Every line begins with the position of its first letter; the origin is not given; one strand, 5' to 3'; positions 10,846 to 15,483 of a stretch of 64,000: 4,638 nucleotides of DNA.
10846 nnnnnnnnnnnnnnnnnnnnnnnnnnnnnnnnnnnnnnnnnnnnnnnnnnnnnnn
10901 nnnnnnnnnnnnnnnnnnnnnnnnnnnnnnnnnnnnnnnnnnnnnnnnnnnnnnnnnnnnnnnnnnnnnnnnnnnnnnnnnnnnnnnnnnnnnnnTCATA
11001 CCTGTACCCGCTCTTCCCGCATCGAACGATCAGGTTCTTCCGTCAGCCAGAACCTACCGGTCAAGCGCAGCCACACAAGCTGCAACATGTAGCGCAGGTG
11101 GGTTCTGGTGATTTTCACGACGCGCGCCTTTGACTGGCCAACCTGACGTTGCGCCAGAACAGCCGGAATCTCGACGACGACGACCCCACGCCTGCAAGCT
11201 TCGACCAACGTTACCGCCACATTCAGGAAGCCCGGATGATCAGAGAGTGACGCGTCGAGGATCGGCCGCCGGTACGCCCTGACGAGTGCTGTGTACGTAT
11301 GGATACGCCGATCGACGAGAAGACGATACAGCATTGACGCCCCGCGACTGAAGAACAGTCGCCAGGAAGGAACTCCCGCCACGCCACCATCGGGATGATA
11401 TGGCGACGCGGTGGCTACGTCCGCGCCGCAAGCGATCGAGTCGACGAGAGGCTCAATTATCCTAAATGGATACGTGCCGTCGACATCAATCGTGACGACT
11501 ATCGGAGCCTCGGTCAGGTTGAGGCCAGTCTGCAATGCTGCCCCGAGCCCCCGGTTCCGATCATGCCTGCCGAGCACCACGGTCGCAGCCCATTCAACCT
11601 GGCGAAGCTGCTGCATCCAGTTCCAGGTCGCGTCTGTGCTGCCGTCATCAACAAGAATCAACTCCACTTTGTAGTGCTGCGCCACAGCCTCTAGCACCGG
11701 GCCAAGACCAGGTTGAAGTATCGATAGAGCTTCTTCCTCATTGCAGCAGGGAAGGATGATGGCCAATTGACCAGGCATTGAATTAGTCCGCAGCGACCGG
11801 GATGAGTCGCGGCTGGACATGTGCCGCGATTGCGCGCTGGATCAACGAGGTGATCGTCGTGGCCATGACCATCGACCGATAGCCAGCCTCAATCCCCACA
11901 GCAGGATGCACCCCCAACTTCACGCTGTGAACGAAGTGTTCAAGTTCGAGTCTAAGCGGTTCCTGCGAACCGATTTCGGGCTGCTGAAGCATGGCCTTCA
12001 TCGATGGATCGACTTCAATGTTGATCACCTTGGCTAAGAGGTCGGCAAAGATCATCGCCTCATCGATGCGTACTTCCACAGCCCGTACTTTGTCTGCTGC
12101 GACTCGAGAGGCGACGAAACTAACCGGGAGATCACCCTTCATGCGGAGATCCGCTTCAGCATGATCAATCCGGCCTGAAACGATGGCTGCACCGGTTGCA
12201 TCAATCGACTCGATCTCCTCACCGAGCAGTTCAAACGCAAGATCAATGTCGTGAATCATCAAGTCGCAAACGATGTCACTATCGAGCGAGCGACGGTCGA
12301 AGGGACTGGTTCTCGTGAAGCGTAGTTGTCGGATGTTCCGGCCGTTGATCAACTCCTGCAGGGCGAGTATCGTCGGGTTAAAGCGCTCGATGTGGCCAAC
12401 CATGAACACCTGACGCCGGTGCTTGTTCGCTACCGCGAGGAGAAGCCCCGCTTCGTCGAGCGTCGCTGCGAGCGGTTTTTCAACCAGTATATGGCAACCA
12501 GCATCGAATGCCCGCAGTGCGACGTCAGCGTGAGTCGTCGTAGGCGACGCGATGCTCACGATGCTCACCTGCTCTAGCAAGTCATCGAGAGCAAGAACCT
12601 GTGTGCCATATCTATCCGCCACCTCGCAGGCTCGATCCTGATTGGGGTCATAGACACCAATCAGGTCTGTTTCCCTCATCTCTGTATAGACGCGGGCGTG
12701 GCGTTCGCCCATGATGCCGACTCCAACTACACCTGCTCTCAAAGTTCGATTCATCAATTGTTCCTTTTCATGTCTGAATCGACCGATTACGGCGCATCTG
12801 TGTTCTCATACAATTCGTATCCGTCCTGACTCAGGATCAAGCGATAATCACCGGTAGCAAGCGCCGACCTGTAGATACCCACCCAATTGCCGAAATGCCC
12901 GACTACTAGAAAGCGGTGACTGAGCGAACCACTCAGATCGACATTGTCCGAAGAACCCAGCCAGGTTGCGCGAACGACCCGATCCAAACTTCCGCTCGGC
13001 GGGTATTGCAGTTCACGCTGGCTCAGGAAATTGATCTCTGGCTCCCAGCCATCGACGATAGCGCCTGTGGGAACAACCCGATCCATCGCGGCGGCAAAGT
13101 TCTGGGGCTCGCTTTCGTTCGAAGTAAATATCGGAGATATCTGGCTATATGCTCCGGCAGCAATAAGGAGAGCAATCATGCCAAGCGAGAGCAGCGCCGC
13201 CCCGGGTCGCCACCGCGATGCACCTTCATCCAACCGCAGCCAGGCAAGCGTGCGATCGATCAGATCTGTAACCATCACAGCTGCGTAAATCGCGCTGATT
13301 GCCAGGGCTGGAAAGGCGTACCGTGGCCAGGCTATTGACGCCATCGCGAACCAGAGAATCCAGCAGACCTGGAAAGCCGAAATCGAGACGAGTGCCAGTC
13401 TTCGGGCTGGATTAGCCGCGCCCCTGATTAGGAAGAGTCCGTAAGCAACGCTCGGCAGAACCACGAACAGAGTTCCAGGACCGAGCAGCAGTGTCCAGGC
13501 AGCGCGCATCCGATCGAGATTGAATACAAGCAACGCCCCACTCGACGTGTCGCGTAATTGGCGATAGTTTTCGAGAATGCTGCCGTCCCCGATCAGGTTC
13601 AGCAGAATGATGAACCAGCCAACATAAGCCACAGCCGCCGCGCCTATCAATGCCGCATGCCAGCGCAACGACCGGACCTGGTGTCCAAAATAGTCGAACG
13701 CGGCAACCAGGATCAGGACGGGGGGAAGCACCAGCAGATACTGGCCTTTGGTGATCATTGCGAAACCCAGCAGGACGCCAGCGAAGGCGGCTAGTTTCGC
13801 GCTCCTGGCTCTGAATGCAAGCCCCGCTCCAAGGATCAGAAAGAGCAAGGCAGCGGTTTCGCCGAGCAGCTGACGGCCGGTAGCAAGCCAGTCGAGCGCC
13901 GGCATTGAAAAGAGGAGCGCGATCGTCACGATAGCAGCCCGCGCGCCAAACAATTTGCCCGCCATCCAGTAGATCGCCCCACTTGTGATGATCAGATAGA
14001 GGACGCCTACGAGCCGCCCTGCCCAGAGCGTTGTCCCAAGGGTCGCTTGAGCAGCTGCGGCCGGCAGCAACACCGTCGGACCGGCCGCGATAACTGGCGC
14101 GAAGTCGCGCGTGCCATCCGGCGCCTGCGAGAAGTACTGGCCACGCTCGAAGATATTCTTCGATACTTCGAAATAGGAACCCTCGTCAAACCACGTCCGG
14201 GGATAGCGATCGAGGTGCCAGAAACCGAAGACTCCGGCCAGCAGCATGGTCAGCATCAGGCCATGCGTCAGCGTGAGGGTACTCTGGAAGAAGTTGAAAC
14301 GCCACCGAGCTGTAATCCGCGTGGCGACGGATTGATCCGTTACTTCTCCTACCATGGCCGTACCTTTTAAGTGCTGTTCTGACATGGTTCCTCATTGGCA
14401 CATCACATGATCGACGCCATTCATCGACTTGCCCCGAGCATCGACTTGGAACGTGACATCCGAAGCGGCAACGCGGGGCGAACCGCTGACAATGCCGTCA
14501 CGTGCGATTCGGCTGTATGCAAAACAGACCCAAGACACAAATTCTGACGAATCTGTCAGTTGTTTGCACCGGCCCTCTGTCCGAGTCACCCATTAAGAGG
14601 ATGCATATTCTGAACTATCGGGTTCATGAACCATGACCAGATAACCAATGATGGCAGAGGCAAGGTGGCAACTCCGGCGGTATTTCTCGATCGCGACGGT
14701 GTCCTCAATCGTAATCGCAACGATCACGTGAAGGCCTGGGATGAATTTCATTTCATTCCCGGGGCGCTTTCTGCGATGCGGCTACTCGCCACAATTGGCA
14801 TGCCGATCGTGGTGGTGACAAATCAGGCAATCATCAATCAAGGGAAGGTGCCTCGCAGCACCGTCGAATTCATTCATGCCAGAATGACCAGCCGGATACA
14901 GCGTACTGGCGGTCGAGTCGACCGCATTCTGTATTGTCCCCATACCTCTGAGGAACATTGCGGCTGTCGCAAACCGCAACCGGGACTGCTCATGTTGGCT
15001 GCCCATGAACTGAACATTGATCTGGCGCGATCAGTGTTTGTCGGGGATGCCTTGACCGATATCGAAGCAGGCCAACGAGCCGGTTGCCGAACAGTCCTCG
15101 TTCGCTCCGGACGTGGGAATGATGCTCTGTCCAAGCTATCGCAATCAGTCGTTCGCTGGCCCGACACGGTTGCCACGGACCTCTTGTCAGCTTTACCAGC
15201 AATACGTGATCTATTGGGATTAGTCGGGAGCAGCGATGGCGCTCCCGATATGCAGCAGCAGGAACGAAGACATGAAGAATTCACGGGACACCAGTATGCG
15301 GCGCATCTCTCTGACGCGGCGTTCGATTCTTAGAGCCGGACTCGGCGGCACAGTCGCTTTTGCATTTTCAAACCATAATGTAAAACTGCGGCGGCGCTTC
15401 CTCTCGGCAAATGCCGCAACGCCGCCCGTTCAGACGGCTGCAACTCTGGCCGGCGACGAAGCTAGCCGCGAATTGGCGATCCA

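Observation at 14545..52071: Recurrent 14-bp palindrome TGAC-N6-GTCA restricted to promoter-type gaps of the glycan/heptose locus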

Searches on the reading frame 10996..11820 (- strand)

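Call 41: search_protein_families(library=pfam, proteins=[window:10996-11820:-], max_evalue=0.0001)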
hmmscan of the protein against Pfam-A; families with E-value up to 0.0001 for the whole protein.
window:10996-11820:- (274 aa): 1 family
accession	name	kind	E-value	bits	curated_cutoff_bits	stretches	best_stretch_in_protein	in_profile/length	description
PF00535.33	Glycos_transf_2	-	1.8e-21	77.2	23.3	1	21-189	2-165/168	Glycosyl transferase family 2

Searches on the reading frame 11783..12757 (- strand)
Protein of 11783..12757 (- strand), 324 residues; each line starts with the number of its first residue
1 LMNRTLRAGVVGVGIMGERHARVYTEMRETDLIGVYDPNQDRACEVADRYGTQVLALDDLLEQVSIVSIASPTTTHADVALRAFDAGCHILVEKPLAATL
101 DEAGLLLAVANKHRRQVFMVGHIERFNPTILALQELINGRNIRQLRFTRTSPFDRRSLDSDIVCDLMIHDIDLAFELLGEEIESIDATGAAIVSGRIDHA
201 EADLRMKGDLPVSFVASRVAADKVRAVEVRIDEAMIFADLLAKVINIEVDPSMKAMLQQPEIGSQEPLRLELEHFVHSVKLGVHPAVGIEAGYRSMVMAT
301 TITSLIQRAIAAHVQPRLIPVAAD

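Call 41: search_protein_families(library=pfam, proteins=[window:11783-12757:-], max_evalue=0.0001)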
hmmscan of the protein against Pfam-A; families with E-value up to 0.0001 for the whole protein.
window:11783-12757:- (324 aa): 2 families
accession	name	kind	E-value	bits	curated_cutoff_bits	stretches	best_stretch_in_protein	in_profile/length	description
PF01408.29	GFO_IDH_MocA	-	2.5e-26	93.2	24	1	6-121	1-119/120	Oxidoreductase family, NAD-binding Rossmann fold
PF22725.1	GFO_IDH_MocA_C3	-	2.4e-09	37.7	27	1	153-236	36-123/124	GFO/IDH/MocA C-terminal domain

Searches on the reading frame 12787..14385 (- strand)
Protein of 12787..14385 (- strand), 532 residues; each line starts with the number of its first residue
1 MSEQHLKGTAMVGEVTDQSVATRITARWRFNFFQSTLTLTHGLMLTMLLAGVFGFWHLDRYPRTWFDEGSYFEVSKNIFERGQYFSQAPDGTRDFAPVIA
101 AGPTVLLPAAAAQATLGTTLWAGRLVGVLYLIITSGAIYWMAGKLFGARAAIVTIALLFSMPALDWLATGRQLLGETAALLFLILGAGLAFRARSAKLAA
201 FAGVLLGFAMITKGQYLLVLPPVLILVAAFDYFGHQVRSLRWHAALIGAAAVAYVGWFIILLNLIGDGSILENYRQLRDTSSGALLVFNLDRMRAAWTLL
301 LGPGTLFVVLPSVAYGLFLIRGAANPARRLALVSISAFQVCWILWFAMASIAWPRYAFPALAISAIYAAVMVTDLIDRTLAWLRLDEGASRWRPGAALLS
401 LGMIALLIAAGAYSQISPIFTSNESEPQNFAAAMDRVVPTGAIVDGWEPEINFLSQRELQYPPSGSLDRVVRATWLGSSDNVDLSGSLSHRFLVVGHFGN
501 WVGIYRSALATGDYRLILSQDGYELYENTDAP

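Call 6: search_protein_families(library=pfam, proteins=[window:12787-14385:-])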
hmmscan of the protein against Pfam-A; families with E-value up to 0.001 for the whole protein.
window:12787-14385:- (532 aa): 1 family
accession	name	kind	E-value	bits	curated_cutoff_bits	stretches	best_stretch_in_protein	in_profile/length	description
PF13231.12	PMT_2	-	1e-07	32.7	26.1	1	115-253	16-155/160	Dolichyl-phosphate-mannose-protein mannosyltransferase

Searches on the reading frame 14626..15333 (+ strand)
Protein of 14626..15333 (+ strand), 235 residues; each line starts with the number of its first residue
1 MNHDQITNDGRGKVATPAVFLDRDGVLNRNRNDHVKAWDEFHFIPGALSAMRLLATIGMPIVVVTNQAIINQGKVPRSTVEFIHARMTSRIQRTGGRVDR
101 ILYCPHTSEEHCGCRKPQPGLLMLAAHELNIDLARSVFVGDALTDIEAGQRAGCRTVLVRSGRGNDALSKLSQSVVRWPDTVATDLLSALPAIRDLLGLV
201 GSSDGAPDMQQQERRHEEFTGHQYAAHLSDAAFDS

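Call 6: search_protein_families(library=pfam, proteins=[window:14626-15333:+])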
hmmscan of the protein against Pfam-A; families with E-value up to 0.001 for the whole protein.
window:14626-15333:+ (235 aa): 5 families
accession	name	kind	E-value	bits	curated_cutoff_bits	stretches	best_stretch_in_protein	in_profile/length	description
PF13242.12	Hydrolase_like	-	1.1e-17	64.2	22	1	114-188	2-74/75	HAD-hyrolase-like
PF00702.32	Hydrolase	-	1e-09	39.5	26.4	1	33-153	89-191/191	haloacid dehalogenase-like hydrolase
PF13419.12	HAD_2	-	2.9e-09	37.7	23.8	1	108-159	127-178/178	Haloacid dehalogenase-like hydrolase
PF08645.17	PNK3P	-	2.5e-06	27.8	22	1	26-144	10-128/161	Polynucleotide kinase 3 phosphatase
PF13344.12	Hydrolase_6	-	0.0003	21.2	27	1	19-73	1-45/101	Haloacid dehalogenase-like hydrolase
